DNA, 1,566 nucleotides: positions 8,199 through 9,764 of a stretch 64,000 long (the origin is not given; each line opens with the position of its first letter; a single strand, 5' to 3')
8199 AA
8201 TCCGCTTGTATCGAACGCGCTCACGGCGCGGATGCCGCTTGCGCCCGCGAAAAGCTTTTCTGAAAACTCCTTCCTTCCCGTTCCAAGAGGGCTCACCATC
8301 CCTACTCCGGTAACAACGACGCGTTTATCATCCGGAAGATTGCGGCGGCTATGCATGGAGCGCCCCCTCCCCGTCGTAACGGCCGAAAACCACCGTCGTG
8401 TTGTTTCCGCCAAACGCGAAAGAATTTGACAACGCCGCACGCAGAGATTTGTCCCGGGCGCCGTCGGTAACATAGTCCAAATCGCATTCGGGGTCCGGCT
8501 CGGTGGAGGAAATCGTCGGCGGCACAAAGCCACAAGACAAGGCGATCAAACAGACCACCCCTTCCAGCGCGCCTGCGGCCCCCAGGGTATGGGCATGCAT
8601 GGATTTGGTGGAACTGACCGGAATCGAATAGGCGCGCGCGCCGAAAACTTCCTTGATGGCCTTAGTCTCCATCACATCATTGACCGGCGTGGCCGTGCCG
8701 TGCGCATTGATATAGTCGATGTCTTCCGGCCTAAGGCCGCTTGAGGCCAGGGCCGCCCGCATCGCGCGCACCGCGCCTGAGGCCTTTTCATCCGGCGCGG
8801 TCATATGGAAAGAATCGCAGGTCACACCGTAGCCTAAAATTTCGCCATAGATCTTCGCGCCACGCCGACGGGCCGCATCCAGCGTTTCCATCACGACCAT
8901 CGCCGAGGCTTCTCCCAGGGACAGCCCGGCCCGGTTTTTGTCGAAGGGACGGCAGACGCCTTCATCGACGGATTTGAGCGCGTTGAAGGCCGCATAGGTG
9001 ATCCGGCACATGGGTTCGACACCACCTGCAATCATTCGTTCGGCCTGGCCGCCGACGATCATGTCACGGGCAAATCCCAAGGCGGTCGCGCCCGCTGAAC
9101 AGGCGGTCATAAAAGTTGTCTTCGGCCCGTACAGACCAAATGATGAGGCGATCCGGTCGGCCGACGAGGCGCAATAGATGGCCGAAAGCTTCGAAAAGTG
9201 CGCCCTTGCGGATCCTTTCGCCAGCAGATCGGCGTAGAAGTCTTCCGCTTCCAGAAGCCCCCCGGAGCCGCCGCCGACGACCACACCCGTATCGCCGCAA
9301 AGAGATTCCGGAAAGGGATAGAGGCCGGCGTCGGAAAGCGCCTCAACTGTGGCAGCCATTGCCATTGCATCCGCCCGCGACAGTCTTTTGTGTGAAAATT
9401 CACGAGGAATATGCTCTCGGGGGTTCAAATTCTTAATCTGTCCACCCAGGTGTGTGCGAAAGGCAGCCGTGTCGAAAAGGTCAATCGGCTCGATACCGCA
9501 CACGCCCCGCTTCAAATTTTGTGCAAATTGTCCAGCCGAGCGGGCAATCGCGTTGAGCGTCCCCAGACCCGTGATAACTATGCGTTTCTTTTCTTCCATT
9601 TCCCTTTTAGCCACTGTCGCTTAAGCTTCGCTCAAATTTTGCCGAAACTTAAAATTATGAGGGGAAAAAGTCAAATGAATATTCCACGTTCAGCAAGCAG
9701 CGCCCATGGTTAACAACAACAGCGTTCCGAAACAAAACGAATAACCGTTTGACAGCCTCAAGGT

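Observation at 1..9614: Tightly coupled operon of at least 8 genes combining KS/CLF, aryl/acyl ligase, MIO ammonia-lyase, B12-rSAM, thioesterase, Dak2-DegV and GT2: an aryl-polyene/flexirubin-like but atypical lipid pathway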

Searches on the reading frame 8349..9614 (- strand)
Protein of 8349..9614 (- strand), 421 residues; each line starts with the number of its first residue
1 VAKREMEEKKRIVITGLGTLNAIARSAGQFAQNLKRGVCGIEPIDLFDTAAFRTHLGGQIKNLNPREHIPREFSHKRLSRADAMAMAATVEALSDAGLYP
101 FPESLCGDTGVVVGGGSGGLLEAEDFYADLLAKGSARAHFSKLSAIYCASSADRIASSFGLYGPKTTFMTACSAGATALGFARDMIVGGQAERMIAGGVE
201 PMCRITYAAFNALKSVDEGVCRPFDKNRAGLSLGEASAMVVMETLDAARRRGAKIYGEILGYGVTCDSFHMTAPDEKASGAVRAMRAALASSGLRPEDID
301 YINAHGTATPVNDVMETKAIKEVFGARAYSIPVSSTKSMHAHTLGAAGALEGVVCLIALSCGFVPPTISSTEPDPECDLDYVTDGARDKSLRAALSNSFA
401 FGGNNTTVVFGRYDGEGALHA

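Call 6: search_protein_families(library=pfam, proteins=[window:8349-9614:-], max_evalue=0.01)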
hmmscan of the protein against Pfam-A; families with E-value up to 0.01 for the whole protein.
window:8349-9614:- (421 aa): 3 families
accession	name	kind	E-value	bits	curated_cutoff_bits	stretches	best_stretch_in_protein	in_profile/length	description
PF02801.28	Ketoacyl-synt_C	-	3.7e-36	124.2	20.8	1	256-369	1-117/119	Beta-ketoacyl synthase, C-terminal domain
PF00109.32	ketoacyl-synt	-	1.8e-34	120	20.8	1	10-247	2-251/252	Beta-ketoacyl synthase, N-terminal domain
PF00108.29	Thiolase_N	-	0.00017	21.5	26.4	1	164-210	77-123/260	Thiolase, N-terminal domain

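Call 7: search_protein_families(library=ncbifam, proteins=[window:8349-9614:-], max_evalue=0.01)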
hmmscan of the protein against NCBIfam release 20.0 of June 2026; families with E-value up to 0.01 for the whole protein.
window:8349-9614:- (421 aa): 40 families (the best 25 are shown)
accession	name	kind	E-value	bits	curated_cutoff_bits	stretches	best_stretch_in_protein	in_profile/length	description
TIGR03150.1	fabF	equivalog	1.4e-123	412.6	493.75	1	10-410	1-406/407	beta-ketoacyl-ACP synthase II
NF005589.0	PRK07314.1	subfamily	3.2e-122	408.2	387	1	8-413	2-412/413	beta-ketoacyl-ACP synthase II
NF004970.0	PRK06333.1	subfamily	1.7e-98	330.3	525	1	8-414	2-423/424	beta-ketoacyl-ACP synthase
NF006274.0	PRK08439.1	equivalog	3.4e-97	325.8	621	1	10-412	2-405/406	beta-ketoacyl-ACP synthase II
NF006618.0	PRK09185.1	subfamily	3.3e-87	293.1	407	1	10-412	3-392/394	beta-ketoacyl-ACP synthase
NF006587.0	PRK09116.1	equivalog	6.4e-85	285.4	470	1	10-413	2-407/408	beta-ketoacyl-ACP synthase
NF005076.0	PRK06501.1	equivalog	4.6e-83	279.4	629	1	9-413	10-423/425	beta-ketoacyl-ACP synthase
NF006434.0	PRK08722.1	equivalog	6.4e-82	275.6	759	1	9-412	3-413/414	beta-ketoacyl-ACP synthase II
NF004618.0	PRK05952.1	equivalog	2.1e-75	254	455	1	11-412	3-382/384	beta-ketoacyl-ACP synthase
NF005916.1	PRK07910.1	equivalog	5.7e-74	249.5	560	1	6-413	8-418/418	KasA/KasB family beta-ketoacyl-ACP synthase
NF005935.0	PRK07967.1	equivalog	6.4e-74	249.2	630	1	10-414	2-405/406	beta-ketoacyl-ACP synthase I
NF058662.1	cispenta_AmcF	equivalog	8.7e-65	219.1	325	1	12-411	2-368/369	cispentacin biosynthesis acyltransferase subunit AmcF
NF005490.0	PRK07103.1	equivalog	2.7e-60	204.6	445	1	9-412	3-412/414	polyketide beta-ketoacyl:acyl carrier protein synthase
NF045894.1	PKS_plus_SDR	equivalog_domain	3.4e-36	124.4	1740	1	88-409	97-423/1515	type I polyketide synthase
NF040607.1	mycolic_Pks13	equivalog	1.8e-30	105.2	2100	1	83-412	190-525/1680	polyketide synthase Pks13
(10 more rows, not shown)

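Call 33: search_solved_structures(query=window:8349-9614:-, max_evalue=1e-30)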
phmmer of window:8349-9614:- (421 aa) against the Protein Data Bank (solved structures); distinct sequences matched with E-value up to 1e-30: 75 (the best 60 are shown).
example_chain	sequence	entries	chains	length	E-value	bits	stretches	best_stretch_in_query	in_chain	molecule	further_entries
1e5m_A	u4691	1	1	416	5.5e-97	328.2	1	8-413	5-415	BETA KETOACYL ACYL CARRIER PROTEIN SYNTHASE II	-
9s5h_B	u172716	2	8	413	2.1e-95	323.1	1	9-415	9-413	3-oxoacyl-(Acyl-carrier-protein) synthase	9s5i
4ls6_A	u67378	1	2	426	2.4e-93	316.3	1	8-414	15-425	3-oxoacyl-[acyl-carrier-protein] synthase 2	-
4ls5_A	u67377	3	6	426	2.4e-93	316.3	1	8-414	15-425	3-oxoacyl-[acyl-carrier-protein] synthase 2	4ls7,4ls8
2gqd_A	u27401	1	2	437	2.4e-92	313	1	5-414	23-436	3-oxoacyl-[acyl-carrier-protein] synthase 2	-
3o04_A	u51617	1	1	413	6.4e-88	298.4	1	8-413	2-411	beta-keto-acyl carrier protein synthase II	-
5sxo_A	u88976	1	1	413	9.1e-88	297.9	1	8-413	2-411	3-oxoacyl-[acyl-carrier-protein] synthase 2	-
4b7v_A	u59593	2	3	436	3.9e-84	285.9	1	8-413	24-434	3-OXOACYL-[ACYL-CARRIER-PROTEIN] SYNTHASE 2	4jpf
8qm1_A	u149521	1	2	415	6.1e-84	285.3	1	9-413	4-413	3-oxoacyl-[acyl-carrier-protein] synthase 2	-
8z5c_A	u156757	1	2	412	1e-82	281.3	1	10-411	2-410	3-oxoacyl-[acyl-carrier-protein] synthase 2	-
8cn8_A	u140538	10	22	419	1.1e-82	281.2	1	8-413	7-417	3-oxoacyl-[acyl-carrier-protein] synthase 2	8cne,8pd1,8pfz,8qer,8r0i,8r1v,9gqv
8pj0_A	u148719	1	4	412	2.1e-82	280.3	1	9-413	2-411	3-oxoacyl-[acyl-carrier-protein] synthase 2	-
4jb6_A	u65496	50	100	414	2.4e-82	280.1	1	9-413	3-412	3-oxoacyl-[acyl-carrier-protein] synthase 2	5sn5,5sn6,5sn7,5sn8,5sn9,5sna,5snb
8cou_A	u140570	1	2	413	2.9e-82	279.8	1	9-413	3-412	3-oxoacyl-[acyl-carrier-protein] synthase 2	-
7oc0_A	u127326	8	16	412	3.8e-82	279.4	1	9-413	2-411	3-oxoacyl-[acyl-carrier-protein] synthase 2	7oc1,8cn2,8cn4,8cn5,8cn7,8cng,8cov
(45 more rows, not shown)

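Call 49: search_solved_structures(query=window:8349-9614:-, max_evalue=1e-90, show_alignments=2)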
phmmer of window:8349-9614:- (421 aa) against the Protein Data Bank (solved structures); distinct sequences matched with E-value up to 1e-90: 5.
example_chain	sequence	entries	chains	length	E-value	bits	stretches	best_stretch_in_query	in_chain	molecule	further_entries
1e5m_A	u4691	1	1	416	5.5e-97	328.2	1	8-413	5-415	BETA KETOACYL ACYL CARRIER PROTEIN SYNTHASE II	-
9s5h_B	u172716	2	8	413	2.1e-95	323.1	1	9-415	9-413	3-oxoacyl-(Acyl-carrier-protein) synthase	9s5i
4ls6_A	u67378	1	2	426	2.4e-93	316.3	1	8-414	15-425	3-oxoacyl-[acyl-carrier-protein] synthase 2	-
4ls5_A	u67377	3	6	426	2.4e-93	316.3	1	8-414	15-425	3-oxoacyl-[acyl-carrier-protein] synthase 2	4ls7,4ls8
2gqd_A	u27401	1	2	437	2.4e-92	313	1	5-414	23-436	3-oxoacyl-[acyl-carrier-protein] synthase 2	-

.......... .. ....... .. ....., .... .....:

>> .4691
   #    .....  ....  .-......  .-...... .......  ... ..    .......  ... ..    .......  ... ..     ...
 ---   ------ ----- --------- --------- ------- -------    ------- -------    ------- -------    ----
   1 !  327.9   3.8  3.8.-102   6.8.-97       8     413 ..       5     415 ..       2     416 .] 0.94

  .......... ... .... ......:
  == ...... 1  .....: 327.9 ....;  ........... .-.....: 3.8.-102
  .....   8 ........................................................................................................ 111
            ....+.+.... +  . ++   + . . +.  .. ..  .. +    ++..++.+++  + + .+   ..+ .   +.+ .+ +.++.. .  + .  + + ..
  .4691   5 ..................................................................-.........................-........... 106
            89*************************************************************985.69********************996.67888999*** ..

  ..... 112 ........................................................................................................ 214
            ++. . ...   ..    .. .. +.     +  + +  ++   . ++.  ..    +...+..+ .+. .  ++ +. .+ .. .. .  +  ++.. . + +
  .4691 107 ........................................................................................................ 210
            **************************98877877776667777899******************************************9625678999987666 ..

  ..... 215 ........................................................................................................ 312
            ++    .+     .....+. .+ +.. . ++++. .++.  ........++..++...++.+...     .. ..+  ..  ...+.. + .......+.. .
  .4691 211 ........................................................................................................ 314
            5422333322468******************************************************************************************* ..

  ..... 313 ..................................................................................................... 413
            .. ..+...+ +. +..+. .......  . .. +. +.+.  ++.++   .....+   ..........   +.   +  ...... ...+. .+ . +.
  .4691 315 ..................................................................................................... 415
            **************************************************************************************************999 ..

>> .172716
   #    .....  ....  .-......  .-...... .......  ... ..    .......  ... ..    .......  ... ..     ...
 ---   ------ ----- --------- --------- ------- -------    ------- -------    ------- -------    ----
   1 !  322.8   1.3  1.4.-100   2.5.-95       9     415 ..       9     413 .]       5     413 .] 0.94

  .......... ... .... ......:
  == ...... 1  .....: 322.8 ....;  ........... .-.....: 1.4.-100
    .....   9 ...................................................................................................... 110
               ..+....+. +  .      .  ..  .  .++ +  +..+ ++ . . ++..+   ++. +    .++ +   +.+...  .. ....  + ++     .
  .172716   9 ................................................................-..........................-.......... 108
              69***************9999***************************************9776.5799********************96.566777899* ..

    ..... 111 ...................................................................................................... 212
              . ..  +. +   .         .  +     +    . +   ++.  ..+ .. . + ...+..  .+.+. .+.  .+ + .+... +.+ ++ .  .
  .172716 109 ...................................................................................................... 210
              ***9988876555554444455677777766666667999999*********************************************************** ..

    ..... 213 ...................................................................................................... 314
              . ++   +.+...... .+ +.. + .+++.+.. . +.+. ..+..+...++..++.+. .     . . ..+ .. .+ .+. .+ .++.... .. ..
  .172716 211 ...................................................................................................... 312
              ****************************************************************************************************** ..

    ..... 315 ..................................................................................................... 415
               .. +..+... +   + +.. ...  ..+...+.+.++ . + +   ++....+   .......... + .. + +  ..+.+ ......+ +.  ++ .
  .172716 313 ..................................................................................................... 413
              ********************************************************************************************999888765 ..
